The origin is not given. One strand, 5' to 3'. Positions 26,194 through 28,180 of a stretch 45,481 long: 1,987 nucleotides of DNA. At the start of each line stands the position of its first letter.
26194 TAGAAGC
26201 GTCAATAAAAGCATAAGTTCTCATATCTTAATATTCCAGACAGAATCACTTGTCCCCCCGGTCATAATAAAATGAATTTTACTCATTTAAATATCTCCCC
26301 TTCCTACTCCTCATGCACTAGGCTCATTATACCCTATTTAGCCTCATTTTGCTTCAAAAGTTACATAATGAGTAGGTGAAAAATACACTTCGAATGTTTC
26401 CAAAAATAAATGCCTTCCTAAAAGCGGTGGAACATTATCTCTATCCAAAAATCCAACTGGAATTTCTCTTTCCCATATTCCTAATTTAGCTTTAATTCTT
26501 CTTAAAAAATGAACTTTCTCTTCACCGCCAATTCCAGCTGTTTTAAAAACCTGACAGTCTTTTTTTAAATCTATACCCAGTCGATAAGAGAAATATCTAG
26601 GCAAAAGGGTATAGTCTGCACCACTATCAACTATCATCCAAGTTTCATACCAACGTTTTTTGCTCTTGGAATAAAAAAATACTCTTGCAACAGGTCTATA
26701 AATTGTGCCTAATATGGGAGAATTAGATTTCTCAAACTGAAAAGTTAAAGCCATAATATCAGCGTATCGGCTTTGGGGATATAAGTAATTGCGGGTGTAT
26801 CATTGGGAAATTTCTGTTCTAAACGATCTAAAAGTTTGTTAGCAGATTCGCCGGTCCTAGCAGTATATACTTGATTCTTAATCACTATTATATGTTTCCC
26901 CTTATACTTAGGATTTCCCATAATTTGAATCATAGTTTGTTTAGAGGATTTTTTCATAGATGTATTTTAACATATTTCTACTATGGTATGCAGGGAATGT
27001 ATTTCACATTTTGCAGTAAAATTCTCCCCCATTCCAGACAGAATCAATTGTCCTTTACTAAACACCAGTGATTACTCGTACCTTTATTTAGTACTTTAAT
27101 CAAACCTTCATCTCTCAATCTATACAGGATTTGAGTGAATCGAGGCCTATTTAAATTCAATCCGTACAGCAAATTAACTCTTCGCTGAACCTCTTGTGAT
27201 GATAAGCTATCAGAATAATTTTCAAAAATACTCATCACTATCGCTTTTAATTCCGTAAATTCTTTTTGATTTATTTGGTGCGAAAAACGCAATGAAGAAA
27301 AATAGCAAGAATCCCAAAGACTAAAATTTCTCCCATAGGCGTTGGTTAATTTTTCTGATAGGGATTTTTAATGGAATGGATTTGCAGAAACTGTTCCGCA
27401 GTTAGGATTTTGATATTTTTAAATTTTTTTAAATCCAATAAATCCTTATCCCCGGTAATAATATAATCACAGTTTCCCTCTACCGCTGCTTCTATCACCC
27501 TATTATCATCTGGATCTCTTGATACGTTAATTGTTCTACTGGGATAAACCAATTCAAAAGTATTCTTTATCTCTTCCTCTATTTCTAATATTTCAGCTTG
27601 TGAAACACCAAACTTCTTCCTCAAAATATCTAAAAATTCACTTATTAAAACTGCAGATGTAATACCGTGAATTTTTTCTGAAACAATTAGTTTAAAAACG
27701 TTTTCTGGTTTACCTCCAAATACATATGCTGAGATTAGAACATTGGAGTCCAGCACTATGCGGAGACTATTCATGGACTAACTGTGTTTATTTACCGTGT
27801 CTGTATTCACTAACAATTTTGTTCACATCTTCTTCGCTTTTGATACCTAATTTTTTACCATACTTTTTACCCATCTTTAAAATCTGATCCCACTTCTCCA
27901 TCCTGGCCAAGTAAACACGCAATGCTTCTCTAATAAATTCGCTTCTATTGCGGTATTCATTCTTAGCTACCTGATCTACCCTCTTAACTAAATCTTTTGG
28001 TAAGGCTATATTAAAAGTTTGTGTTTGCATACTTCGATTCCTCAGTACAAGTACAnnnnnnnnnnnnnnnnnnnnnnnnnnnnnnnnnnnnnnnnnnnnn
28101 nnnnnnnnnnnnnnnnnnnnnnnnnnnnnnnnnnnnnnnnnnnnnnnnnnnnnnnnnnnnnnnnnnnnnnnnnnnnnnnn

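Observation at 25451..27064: Three direct copies of the 5-prime end of the asparaginase-like gene bracket two small accessory cassettes: an integration-hotspot signature without an integrase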

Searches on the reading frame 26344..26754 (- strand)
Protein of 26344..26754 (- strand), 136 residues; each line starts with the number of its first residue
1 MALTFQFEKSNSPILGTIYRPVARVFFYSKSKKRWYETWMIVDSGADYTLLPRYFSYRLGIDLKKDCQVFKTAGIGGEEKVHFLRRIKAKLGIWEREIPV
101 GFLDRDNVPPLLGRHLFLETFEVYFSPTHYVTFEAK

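Call 4: search_protein_families(library=pfam, proteins=[window:26344-26754:-], max_evalue=0.01)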
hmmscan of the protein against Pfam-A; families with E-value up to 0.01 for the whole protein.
window:26344-26754:- (136 aa): 2 families
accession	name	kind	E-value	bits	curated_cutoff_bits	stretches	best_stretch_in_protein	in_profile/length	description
PF13650.11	Asp_protease_2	-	2.6e-06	28.5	24.3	1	37-114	9-88/90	Aspartyl protease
PF13975.11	gag-asp_proteas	-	2.5e-05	25.2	28.2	1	40-115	12-88/92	gag-polyprotein putative aspartyl protease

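Call 42: find_homologous_proteins(query=window:26344-26754:-, max_evalue=0.00001)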
Query window:26344-26754:- (136 aa): 266 proteins with E <= 0.00001 among 275 candidates; the best 120 are listed.
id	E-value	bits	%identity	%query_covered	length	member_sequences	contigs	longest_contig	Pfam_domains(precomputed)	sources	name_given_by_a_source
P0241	3.4e-88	311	100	100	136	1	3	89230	PF13650.12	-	-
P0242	5.0e-78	278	88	100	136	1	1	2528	PF13650.12,PF13975.12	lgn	-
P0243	3.0e-73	262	82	100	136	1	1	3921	PF13650.12,PF13975.12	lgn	-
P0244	7.2e-73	261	82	99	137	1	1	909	PF13650.12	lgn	-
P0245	2.7e-72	259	83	100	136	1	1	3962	PF13650.12,PF13975.12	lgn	-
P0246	4.4e-68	246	77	100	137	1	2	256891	PF13650.12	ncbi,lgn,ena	ncbi:MAG: retropepsin-like aspartic protease [Patescibacteria group bacterium]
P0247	1.6e-66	241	76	99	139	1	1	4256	PF13650.12,PF13975.12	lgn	-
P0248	1.1e-65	238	77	99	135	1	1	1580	PF13650.12,PF13975.12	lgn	-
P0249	1.2e-65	238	75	100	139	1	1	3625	PF13650.12,PF13975.12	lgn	-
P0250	1.5e-65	237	74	100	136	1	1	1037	PF13650.12,PF13975.12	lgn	-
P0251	5.7e-65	236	73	100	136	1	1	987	PF13650.12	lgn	-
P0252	7.6e-65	235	76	99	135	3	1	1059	PF13650.12,PF13975.12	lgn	-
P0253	1.5e-64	234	74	100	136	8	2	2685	PF13650.12,PF13975.12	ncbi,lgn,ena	-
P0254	3.0e-64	233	71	100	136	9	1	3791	PF13650.12,PF13975.12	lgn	-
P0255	3.0e-64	233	74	98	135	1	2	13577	PF13650.12,PF13975.12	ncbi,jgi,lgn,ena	-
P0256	4.6e-64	233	75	98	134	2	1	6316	PF13650.12,PF13975.12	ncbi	-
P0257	5.1e-64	232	71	100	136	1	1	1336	PF13650.12,PF13975.12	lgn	-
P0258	6.0e-64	232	74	99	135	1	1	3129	PF13650.12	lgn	-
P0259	1.9e-63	231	72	100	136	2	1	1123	PF13650.12,PF13975.12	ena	-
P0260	1.9e-63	231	71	100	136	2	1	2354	PF13650.12,PF13975.12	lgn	-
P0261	2.8e-63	230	72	100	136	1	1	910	PF13650.12,PF13975.12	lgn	-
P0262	3.2e-63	230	71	100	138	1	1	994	PF13650.12,PF13975.12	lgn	-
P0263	5.4e-63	229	71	100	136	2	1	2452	PF13650.12,PF13975.12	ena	-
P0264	5.7e-63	229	73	100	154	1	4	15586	PF13650.12,PF13975.12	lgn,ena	-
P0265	8.0e-63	229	70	99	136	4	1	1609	PF13650.12,PF13975.12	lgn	-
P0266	9.9e-63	228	74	99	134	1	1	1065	PF13650.12,PF13975.12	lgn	-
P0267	1.3e-62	228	72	100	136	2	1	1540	PF13650.12,PF13975.12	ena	-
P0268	1.6e-62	228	71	100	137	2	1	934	PF13650.12,PF13975.12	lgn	-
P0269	1.7e-62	228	71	100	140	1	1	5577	PF13650.12,PF13975.12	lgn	-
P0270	1.8e-62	228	70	100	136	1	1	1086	PF13650.12,PF13975.12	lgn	-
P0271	1.8e-62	228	70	100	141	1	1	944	PF13650.12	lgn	-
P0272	3.3e-62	227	70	100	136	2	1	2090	PF13650.12,PF13975.12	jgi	jgi:predicted aspartyl protease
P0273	3.3e-62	227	71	100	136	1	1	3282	PF13650.12,PF13975.12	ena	-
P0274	4.1e-62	226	71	100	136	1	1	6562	PF13650.12,PF13975.12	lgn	-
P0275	6.2e-62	226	68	100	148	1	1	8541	PF13650.12,PF13975.12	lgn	-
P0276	7.1e-62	226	73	99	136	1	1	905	PF13650.12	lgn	-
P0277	8.3e-62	225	72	100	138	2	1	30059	PF13650.12,PF13975.12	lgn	-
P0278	1.1e-61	225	72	100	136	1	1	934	PF13650.12,PF13975.12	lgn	-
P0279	1.3e-61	225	71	100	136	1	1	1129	PF13650.12,PF13975.12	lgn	-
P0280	1.6e-61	224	69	99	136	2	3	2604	PF13650.12,PF13975.12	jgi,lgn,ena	-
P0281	1.8e-61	224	73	100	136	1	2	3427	PF13650.12,PF13975.12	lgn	-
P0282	2.2e-61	224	69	100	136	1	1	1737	PF13650.12,PF13975.12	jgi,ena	-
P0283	4.1e-61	223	69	99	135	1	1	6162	PF13650.12,PF13975.12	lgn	-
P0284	9.6e-61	222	70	99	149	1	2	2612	PF13650.12,PF13975.12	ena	-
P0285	1.2e-60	222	68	100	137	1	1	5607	PF13650.12,PF13975.12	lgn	-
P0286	1.6e-60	221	71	100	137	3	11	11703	PF13650.12,PF13975.12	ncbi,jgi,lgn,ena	-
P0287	1.6e-60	221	72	98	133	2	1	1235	PF13650.12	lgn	-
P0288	1.7e-60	221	68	100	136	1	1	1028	PF13650.12,PF13975.12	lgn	-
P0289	1.9e-60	221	69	100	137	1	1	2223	PF13650.12,PF13975.12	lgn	-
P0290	2.2e-60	221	71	100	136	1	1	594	PF13650.12,PF13975.12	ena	-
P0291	2.2e-60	221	71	100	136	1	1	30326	PF13650.12,PF13975.12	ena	-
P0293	2.8e-60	220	67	100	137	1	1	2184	PF13650.12,PF13975.12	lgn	-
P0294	2.9e-60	220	69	100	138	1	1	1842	PF13650.12,PF13975.12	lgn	-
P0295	3.0e-60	220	70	100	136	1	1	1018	PF13650.12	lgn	-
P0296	3.1e-60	220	70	100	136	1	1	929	PF13650.12,PF13975.12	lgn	-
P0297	6.3e-60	219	72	99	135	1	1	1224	PF13650.12,PF13975.12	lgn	-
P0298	6.3e-60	219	67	100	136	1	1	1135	PF13650.12,PF13975.12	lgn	-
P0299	8.4e-60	219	67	99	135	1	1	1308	PF13650.12,PF13975.12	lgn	-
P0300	9.3e-60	219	68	100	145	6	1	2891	PF13650.12,PF13975.12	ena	-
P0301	1.7e-59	218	70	99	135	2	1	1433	PF13650.12,PF13975.12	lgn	-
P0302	3.1e-59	217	68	100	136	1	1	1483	PF13650.12,PF13975.12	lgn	-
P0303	4.6e-59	216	69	100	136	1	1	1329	PF13650.12,PF13975.12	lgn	-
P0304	4.9e-59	216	69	100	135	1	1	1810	PF13650.12,PF13975.12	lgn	-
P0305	5.1e-59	216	71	100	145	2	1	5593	PF13650.12,PF13975.12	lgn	-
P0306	5.2e-59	216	71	95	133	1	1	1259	PF13650.12,PF13975.12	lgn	-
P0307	5.8e-59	216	69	98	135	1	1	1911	PF13650.12,PF13975.12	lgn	-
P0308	6.4e-59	216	68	100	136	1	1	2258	PF13650.12,PF13975.12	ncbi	-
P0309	7.2e-59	216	69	99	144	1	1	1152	PF13650.12,PF13975.12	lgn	-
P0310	1.4e-58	215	68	100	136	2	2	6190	PF13650.12,PF13975.12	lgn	-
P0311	2.7e-58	214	68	98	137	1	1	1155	PF13650.12,PF13975.12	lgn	-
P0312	4.2e-58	213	68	100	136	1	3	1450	PF13650.12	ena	-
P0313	4.2e-58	213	68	100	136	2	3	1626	PF13650.12,PF13975.12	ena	-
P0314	8.0e-58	212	68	100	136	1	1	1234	PF13650.12,PF13975.12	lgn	-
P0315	1.0e-57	212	65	99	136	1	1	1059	PF13650.12,PF13975.12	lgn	-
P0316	1.0e-57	212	67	100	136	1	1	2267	PF13650.12,PF13975.12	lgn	-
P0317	1.1e-57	212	67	98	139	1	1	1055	PF13650.12,PF13975.12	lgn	-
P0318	1.3e-57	212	69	99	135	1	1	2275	PF13650.12,PF13975.12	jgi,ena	-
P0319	1.3e-57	212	69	99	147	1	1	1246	PF13650.12,PF13975.12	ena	-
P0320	3.1e-57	211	63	100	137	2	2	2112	PF13650.12,PF13975.12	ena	-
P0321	3.3e-57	210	67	99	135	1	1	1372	PF13650.12,PF13975.12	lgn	-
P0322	6.3e-57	210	67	100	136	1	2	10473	PF13650.12,PF13975.12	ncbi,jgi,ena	-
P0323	9.9e-57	209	66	99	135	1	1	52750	PF13650.12,PF13975.12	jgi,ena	-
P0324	3.0e-56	207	65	99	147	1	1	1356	PF13650.12,PF13975.12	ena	-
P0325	7.8e-56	206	67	100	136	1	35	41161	PF13650.12,PF13975.12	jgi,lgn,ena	-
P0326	1.2e-54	202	66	100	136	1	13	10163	PF13650.12,PF13975.12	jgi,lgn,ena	-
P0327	1.8e-54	202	66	100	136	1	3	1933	PF13650.12,PF13975.12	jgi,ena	-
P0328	3.8e-54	201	65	98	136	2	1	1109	PF13650.12,PF13975.12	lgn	-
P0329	3.9e-54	200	65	100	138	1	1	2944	PF13650.12,PF13975.12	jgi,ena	-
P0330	4.0e-54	200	66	99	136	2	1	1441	PF13650.12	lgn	-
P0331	4.0e-54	200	64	100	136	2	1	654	PF13650.12,PF13975.12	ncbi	-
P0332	4.6e-54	200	65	100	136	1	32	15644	PF13650.12,PF13975.12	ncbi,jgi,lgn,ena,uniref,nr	ncbi:hypothetical protein COT02_03145 [Candidatus Roizmanbacteria bacterium CG07_land_8_20_14_0_80_3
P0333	6.4e-54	200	65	100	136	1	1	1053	PF13650.12,PF13975.12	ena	-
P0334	7.0e-54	200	65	100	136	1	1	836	PF13650.12,PF13975.12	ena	-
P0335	9.1e-54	199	64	100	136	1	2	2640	PF13650.12,PF13975.12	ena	-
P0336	1.5e-53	199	67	98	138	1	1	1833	PF13650.12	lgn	-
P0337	3.5e-53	197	65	100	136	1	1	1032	PF13650.12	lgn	-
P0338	3.5e-53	197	63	99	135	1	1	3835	PF13650.12,PF13975.12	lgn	-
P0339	4.4e-53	197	65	100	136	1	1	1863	PF13650.12,PF13975.12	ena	-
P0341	7.1e-53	196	64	100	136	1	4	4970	PF13650.12,PF13975.12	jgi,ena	-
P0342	7.2e-53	196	63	100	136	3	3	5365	PF13650.12,PF13975.12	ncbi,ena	-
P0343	7.6e-53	196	65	99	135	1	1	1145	PF13650.12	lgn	-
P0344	1.1e-52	196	63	100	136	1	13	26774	PF13650.12,PF13975.12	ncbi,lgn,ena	ncbi:MAG: retropepsin-like aspartic protease [Patescibacteria group bacterium]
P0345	1.5e-52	195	65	100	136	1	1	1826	PF13650.12,PF13975.12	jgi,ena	-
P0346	1.5e-52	195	65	100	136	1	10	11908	PF13650.12,PF13975.12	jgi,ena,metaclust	metaclust:\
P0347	2.7e-52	194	65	100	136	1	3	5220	PF13650.12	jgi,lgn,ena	-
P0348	3.1e-52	194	64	100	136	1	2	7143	PF13650.12,PF13975.12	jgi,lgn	jgi:predicted aspartyl protease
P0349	4.1e-52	194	64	100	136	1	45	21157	PF13650.12,PF13975.12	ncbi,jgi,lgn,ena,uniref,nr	ncbi:hypothetical protein CO165_01330 [Candidatus Roizmanbacteria bacterium CG_4_9_14_3_um_filter_33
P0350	6.0e-52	193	64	100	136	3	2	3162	PF13650.12,PF13975.12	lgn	-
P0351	8.7e-52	193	62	100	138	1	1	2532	PF13650.12,PF13975.12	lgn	-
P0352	1.1e-51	193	63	100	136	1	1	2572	PF13650.12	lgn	-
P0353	1.1e-51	193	62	100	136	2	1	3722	PF13650.12,PF13975.12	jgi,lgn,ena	-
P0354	1.1e-51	193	61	100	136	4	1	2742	PF13650.12,PF13975.12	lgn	-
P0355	1.4e-51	192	65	100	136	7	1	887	PF13650.12,PF13975.12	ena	-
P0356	1.4e-51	192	62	100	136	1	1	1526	PF13650.12,PF13975.12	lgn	-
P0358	1.5e-51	192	62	100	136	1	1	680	PF13650.12,PF13975.12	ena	-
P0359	1.5e-51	192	63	99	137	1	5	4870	PF13650.12,PF13975.12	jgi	-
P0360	2.1e-51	192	62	100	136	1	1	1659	PF13650.12,PF13975.12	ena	-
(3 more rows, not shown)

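Call 44: find_encoding_contigs(protein=P0242, flank=8000, max_places=3)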
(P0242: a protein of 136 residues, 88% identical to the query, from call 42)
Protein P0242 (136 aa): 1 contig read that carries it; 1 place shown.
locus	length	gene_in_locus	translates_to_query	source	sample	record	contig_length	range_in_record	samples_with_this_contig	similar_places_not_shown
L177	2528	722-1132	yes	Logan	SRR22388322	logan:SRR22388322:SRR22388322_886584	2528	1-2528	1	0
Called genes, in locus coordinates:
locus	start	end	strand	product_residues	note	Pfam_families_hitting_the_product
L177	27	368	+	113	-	-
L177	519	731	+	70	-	PF18929:DUF5678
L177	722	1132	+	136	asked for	PF13650:Asp_protease_2 (weak), PF13975:gag-asp_proteas (faint)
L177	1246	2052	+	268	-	-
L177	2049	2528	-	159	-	?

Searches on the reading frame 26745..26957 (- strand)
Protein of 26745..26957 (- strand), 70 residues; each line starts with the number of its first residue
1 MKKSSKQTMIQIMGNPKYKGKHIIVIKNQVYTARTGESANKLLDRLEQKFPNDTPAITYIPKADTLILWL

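Call 4: search_protein_families(library=pfam, proteins=[window:26745-26957:-], max_evalue=0.01)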
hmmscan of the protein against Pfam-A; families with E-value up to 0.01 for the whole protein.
window:26745-26957:- (70 aa): 1 family
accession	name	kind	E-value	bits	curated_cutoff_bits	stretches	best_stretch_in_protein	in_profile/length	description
PF18929.5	DUF5678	-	2.2e-05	24.7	23.2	1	17-62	5-48/49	Family of unknown function (DUF5678)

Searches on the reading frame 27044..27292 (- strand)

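Call 4: search_protein_families(library=pfam, proteins=[window:27044-27292:-], max_evalue=0.01)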
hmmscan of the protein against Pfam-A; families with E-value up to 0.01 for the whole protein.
window:27044-27292:- (82 aa): 1 family
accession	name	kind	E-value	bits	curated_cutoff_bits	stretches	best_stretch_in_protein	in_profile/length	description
PF21128.4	MCM4_WHD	-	0.0031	18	24.4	1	14-72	9-69/75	MCM4, winged helix domain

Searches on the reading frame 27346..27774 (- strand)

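Call 4: search_protein_families(library=pfam, proteins=[window:27346-27774:-], max_evalue=0.01)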
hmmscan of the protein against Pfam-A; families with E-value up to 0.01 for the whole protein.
window:27346-27774:- (142 aa): 4 families
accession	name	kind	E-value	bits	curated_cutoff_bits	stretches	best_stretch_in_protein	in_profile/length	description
PF13470.12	PIN_3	-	4.9e-19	69.7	27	1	5-111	1-115/115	PIN domain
PF01850.27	PIN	-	2.5e-05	25.3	23.6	1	6-115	1-117/120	PIN domain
PF16289.11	PIN_12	-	0.0003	21.6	32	1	6-76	1-71/172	PIN domain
PF10130.15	PIN_2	-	0.0038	17.9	22.4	0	7-113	1-116/133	PIN domain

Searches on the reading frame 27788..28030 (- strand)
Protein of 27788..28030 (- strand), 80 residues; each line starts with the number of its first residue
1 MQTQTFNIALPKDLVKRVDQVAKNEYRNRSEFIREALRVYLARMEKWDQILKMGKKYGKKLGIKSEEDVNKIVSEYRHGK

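Call 4: search_protein_families(library=pfam, proteins=[window:27788-28030:-], max_evalue=0.01)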
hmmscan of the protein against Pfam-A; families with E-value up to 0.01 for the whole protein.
window:27788-28030:- (80 aa): 2 families
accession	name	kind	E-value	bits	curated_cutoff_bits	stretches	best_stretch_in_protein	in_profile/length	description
PF01402.27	RHH_1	-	1.3e-09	38.1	20.5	1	7-43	3-39/39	Ribbon-helix-helix protein, copG family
PF15919.11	HicB_lk_antitox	-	1.7e-05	25.4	27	1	2-35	88-121/123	HicB_like antitoxin of bacterial toxin-antitoxin system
